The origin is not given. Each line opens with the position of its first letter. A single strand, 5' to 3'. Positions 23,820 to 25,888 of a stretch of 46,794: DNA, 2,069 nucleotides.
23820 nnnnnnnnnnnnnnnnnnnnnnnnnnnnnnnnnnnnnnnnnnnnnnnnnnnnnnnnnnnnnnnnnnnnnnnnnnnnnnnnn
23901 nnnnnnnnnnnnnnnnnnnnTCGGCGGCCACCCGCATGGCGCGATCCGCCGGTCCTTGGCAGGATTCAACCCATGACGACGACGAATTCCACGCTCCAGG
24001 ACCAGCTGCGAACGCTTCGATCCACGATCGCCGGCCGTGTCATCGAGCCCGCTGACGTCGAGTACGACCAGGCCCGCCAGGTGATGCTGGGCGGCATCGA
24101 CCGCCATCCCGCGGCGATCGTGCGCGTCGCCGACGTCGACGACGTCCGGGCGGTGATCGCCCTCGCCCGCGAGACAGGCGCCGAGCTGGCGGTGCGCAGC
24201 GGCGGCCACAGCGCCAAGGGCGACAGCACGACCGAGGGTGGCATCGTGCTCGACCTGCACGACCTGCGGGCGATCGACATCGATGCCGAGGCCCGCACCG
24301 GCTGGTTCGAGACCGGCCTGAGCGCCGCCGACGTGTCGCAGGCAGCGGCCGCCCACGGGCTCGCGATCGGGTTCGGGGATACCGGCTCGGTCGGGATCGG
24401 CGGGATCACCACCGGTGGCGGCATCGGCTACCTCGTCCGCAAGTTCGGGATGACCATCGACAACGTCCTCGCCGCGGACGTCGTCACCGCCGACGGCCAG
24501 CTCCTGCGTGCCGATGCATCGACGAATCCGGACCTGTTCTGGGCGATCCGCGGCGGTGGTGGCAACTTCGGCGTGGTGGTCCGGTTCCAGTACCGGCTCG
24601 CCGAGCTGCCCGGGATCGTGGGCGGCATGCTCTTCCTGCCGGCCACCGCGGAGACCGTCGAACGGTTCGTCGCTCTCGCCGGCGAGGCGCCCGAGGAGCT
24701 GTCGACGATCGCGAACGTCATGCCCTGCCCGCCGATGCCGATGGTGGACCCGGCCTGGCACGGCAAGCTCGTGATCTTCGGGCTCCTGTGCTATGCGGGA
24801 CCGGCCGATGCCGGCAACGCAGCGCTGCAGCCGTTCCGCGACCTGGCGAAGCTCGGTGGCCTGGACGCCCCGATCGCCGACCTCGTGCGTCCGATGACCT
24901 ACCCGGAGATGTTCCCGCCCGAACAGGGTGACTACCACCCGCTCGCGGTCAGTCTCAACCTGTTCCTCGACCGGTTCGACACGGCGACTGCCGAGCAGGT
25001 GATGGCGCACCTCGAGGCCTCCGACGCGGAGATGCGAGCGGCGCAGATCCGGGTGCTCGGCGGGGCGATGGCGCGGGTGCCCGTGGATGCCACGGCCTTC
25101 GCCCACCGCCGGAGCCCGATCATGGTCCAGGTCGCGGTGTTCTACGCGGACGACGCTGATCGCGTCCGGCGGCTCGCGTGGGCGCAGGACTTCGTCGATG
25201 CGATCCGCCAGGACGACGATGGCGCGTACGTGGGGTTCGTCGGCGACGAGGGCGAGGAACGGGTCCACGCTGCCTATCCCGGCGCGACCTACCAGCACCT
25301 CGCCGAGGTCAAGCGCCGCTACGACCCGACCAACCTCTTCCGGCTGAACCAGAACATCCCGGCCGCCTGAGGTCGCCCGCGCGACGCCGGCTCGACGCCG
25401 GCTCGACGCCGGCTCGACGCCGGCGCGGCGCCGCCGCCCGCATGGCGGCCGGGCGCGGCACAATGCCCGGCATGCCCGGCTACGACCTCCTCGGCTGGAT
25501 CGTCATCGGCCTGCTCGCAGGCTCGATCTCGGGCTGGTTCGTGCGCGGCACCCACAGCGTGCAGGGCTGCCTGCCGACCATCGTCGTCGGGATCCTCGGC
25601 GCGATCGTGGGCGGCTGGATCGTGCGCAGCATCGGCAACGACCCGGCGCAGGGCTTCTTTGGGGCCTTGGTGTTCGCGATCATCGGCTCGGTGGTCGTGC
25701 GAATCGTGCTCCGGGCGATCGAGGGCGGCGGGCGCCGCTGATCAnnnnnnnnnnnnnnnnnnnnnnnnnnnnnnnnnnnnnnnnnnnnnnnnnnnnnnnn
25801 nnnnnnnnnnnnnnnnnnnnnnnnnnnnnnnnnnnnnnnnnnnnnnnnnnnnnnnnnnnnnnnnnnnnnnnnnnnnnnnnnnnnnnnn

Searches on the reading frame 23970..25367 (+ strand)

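Call 4: search_protein_families(library=pfam, proteins=[window:23970-25367:+], max_evalue=0.01)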
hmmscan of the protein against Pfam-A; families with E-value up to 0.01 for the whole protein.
window:23970-25367:+ (466 aa): 2 families
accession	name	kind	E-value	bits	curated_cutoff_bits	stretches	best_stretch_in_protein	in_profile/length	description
PF01565.28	FAD_binding_4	-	4.7e-30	104.5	26.4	1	47-181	1-138/139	FAD binding domain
PF08031.17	BBE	-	6.4e-10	39.3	20.6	1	419-464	1-45/45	Berberine and berberine like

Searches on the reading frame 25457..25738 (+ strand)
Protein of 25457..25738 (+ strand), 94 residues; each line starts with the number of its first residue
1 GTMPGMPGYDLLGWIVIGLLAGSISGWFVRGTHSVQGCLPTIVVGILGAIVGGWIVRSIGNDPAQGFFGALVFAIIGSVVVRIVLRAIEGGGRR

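Call 4: search_protein_families(library=pfam, proteins=[window:25457-25738:+], max_evalue=0.01)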
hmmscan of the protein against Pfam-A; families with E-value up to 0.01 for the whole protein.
window:25457-25738:+ (94 aa): 2 families
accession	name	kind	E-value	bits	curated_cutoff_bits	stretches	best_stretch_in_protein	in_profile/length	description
PF04226.18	Transgly_assoc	-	2.4e-08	34.5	25.3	1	42-88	1-47/49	Transglycosylase associated protein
PF01925.25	TauE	-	0.0078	16.3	32.6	0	17-82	42-110/237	Sulfite exporter TauE/SafE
